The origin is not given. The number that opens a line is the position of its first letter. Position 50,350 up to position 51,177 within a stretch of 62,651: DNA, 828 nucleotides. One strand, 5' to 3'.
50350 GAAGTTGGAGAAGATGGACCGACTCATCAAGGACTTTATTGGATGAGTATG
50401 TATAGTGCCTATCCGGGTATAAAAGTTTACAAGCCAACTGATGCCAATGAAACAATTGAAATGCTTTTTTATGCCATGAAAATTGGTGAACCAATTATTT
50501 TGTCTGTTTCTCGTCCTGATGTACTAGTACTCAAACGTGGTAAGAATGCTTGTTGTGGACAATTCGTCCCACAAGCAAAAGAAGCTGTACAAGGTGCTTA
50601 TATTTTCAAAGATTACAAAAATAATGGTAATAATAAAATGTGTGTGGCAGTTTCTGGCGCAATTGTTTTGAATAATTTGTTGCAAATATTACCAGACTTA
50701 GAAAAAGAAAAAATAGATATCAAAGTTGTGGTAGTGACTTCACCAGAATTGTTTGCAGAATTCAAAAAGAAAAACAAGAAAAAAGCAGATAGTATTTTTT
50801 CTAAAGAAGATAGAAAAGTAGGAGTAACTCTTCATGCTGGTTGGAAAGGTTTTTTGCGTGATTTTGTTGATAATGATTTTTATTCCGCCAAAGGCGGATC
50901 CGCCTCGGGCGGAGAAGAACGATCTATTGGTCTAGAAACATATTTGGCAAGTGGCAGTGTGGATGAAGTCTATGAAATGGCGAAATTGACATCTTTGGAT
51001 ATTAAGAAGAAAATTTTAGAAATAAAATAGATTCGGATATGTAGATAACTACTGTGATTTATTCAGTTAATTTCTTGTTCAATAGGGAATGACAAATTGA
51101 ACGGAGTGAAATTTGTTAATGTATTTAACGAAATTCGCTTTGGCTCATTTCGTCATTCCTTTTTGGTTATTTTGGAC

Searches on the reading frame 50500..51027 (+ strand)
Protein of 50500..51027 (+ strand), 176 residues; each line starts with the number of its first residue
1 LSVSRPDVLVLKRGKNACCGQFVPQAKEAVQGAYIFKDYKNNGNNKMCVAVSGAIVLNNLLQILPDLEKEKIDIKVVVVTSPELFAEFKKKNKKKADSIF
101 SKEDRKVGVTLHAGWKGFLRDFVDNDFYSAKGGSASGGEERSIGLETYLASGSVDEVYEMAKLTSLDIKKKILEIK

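Call 66: search_solved_structures(query=window:50500-51027:+, show_alignments=1, max_evalue=0.01)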
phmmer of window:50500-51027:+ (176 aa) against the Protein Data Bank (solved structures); distinct sequences matched with E-value up to 0.01: 0.
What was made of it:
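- Tried and rejected: A solved-structure search with the transketolase C-terminal fragment gave no hit (call 66).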
